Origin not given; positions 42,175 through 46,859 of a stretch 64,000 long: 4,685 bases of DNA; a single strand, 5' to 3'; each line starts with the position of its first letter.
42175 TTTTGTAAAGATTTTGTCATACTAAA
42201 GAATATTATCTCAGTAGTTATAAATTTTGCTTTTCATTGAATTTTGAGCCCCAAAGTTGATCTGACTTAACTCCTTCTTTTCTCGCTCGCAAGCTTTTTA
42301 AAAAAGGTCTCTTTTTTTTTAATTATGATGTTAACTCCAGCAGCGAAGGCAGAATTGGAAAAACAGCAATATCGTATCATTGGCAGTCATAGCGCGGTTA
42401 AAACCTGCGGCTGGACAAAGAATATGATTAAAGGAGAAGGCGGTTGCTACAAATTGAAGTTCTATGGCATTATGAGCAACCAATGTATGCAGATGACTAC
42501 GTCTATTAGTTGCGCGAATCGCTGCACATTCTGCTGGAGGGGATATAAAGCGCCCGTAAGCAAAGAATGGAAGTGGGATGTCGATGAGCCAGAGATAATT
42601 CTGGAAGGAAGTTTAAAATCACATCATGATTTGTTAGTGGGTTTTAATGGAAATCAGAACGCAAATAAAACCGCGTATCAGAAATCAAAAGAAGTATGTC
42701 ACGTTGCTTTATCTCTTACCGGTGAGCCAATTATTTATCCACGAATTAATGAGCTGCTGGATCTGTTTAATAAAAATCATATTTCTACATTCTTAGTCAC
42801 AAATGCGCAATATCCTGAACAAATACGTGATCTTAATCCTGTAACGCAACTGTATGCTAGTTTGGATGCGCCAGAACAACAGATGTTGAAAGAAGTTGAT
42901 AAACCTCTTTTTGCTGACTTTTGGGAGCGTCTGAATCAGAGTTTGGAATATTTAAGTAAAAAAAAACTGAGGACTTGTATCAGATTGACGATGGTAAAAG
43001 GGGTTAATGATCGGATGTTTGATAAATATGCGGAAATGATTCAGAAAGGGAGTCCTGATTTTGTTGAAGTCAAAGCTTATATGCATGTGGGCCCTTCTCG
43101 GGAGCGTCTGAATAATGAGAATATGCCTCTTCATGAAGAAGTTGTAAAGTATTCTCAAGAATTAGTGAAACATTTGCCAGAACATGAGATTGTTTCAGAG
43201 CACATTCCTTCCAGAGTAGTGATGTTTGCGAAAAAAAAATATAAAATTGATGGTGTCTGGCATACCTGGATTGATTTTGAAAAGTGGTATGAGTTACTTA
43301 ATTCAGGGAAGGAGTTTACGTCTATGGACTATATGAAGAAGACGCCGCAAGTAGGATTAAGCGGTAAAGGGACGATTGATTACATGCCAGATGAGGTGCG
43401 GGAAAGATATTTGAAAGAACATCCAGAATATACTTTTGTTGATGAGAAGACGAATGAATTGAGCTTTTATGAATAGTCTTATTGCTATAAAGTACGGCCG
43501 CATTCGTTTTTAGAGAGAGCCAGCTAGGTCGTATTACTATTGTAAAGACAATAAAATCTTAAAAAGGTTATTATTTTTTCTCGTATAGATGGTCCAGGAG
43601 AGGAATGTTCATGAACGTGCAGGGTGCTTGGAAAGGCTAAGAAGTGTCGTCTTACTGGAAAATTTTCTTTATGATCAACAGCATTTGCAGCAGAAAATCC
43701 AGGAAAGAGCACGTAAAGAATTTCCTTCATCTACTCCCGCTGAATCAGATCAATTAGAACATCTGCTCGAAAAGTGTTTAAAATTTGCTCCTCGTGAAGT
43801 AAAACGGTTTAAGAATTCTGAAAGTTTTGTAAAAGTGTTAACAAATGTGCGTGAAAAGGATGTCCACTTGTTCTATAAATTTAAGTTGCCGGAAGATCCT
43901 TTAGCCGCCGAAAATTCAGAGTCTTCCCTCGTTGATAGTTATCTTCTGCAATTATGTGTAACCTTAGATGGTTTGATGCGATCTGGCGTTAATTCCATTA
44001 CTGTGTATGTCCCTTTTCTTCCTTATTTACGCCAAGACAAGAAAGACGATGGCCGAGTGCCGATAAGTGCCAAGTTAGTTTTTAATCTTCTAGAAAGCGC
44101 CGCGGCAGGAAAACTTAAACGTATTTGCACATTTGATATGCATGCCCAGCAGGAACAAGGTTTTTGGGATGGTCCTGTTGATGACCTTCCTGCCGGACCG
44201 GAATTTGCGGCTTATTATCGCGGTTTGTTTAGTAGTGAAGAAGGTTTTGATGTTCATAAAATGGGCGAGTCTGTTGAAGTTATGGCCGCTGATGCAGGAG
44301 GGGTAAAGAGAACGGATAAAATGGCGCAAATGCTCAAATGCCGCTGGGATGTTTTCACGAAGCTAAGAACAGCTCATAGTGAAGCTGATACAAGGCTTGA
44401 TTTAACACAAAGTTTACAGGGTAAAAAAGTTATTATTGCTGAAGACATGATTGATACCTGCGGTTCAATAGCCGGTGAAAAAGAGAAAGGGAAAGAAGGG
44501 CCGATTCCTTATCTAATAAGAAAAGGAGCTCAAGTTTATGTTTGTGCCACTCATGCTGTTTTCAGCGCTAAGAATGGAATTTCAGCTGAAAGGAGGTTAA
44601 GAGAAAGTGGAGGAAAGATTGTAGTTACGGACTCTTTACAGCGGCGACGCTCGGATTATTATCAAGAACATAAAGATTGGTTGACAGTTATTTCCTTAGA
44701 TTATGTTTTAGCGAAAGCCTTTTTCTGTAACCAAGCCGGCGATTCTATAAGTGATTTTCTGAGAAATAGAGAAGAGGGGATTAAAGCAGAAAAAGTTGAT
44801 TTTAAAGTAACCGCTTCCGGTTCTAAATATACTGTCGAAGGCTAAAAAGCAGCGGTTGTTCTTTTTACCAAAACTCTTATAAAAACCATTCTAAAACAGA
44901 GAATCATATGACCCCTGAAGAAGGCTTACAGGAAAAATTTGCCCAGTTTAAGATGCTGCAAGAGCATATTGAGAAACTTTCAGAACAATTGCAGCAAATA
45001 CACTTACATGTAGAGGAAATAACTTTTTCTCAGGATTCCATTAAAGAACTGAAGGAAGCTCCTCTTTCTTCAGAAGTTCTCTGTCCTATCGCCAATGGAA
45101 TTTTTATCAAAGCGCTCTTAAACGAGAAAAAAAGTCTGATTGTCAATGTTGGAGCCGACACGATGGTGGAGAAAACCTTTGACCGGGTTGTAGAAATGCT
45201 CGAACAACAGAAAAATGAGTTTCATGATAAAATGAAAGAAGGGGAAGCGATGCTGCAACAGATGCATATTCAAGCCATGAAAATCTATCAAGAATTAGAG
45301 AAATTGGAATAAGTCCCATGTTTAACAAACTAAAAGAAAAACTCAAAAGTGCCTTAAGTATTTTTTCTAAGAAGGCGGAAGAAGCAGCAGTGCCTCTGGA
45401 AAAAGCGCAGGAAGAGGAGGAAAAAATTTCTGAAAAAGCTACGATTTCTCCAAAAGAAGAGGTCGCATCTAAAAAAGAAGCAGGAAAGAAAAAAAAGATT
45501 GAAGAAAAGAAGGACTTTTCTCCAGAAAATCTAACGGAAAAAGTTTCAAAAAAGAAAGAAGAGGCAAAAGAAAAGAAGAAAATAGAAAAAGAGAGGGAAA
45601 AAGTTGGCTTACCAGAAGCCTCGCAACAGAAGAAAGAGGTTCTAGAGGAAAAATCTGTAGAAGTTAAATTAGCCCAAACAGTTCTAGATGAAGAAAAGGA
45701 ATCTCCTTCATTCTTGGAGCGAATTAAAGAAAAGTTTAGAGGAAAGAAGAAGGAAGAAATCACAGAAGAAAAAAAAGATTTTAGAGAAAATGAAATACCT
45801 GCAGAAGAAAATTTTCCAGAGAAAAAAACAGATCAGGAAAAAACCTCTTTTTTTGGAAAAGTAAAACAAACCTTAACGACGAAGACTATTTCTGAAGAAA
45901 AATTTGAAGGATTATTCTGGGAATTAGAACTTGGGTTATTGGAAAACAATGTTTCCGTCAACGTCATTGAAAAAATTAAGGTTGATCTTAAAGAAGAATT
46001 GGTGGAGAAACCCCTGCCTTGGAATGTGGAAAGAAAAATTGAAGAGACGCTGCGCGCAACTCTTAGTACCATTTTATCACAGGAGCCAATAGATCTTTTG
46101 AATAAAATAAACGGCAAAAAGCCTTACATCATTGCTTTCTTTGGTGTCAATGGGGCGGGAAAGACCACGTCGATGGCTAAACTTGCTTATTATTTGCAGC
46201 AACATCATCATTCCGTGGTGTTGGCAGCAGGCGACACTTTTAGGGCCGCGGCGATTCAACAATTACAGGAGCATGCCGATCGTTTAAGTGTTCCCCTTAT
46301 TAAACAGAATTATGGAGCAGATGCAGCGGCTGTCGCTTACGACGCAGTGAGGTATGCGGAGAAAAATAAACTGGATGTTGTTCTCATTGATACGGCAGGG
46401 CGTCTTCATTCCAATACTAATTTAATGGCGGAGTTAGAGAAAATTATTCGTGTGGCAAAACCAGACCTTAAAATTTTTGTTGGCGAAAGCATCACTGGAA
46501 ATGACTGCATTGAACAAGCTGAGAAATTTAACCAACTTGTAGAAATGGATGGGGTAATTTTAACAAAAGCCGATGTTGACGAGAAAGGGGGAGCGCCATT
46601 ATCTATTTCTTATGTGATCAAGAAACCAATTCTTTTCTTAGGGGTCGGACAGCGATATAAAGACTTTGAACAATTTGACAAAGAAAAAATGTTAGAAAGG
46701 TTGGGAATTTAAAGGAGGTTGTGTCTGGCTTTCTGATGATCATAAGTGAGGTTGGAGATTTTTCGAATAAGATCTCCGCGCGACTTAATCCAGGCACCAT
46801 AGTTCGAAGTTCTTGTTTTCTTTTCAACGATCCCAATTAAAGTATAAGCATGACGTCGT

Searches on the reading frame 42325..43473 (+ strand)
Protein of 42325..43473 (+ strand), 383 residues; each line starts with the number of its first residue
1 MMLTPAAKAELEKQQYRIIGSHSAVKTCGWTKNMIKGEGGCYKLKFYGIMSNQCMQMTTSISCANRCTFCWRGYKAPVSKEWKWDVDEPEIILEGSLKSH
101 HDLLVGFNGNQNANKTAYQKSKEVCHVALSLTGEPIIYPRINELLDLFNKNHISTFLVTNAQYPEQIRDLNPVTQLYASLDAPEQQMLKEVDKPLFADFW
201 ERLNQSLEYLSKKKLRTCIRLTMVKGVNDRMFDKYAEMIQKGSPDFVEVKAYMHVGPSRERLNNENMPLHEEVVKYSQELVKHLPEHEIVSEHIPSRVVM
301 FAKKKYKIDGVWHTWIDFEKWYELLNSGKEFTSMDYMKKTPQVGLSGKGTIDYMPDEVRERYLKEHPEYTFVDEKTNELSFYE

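Call 16: search_protein_families(library=pfam, proteins=[window:42325-43473:+], max_evalue=0.1)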
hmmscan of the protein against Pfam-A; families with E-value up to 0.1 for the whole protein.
window:42325-43473:+ (383 aa): 3 families
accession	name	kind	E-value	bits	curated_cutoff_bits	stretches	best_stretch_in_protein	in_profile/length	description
PF08608.17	Wyosine_form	-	2.1e-23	82.8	22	1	241-303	1-63/63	Wyosine base formation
PF04055.27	Radical_SAM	-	1.3e-13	51.9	29.5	1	125-238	46-165/166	Radical SAM superfamily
PF19238.5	Radical_SAM_2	-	0.077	13.1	26.7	0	56-71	15-30/151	Radical SAM-like domain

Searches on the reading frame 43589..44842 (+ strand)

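Call 16: search_protein_families(library=pfam, proteins=[window:43589-44842:+], max_evalue=0.1)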
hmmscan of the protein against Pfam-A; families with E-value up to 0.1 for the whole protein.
window:43589-44842:+ (418 aa): 5 families
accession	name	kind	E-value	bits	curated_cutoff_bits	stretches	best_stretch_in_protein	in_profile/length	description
PF13793.12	Pribosyltran_N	-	1.1e-19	70.9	25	1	64-171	22-116/117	N-terminal domain of ribose phosphate pyrophosphokinase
PF00156.33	Pribosyltran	-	0.00021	21.1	26.3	1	229-294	31-103/158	Phosphoribosyl transferase domain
PF03874.21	RNA_pol_Rpb4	-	0.0058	17.4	25.6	1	31-99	9-77/116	RNA polymerase Rpb4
PF14572.12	Pribosyl_synth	-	0.033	14.6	27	1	265-388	70-180/184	Phosphoribosyl synthetase-associated domain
PF09302.16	XLF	-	0.078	13.7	24.6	0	34-104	42-106/115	XLF N-terminal domain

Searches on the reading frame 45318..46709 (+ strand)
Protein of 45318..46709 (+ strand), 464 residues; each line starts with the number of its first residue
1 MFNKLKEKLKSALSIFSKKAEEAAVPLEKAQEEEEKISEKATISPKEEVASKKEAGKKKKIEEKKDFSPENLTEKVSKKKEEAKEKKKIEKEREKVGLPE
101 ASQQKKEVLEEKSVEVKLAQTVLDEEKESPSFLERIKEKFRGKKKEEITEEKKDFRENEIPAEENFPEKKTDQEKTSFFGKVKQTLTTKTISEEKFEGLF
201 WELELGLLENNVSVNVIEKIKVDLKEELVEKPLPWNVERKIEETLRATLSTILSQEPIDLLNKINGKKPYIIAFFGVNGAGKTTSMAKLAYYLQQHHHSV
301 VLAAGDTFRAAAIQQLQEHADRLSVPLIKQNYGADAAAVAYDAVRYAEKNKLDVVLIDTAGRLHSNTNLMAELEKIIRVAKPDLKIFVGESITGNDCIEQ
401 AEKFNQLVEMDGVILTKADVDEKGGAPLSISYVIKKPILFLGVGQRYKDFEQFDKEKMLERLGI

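Call 16: search_protein_families(library=pfam, proteins=[window:45318-46709:+], max_evalue=0.1)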
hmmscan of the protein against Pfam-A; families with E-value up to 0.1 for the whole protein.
window:45318-46709:+ (464 aa): 18 families
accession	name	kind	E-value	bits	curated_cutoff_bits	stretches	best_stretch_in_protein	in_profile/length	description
PF00448.28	SRP54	-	4.1e-72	242.4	22.7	1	270-462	2-194/196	SRP54-type protein, GTPase domain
PF02881.24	SRP54_N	-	4e-06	27.4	22.4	1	180-245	3-71/75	SRP54-type protein, helical bundle domain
PF13207.12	AAA_17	-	7.2e-06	26.8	27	1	275-388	1-108/136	AAA domain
PF13604.12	AAA_30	-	1.5e-05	25.2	27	1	263-379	12-114/191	AAA domain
PF13401.12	AAA_22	-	0.00012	22.9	27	1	269-377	5-108/130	AAA domain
PF06414.18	Zeta_toxin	-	0.00018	21.4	22.3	1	266-360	13-104/199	Zeta toxin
PF01656.29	CbiA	-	0.0021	18.4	25.4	1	279-421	9-86/125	CobQ/CobB/MinD/ParA nucleotide binding domain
PF01583.26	APS_kinase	-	0.0095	16.4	21.1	1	269-317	2-50/152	Adenylylsulphate kinase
PF13479.12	AAA_24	-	0.023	15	27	1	269-364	2-77/195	AAA domain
PF00005.33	ABC_tran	-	0.025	15.6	25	1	271-331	13-67/137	ABC transporter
PF02223.23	Thymidylate_kin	-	0.026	14.6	27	1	276-303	3-30/185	Thymidylate kinase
PF13671.12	AAA_33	-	0.028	15.1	27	1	272-356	2-75/143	AAA domain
PF25199.1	nSTAND_NTPase5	-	0.031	14.5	34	1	262-321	34-95/145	Novel STAND NTPase 5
PF13521.12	AAA_28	-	0.038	14.6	27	1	272-359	2-81/164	AAA domain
PF19993.5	DO-GTPase2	-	0.051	13.7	27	0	271-297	2-28/226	Double-GTPase 2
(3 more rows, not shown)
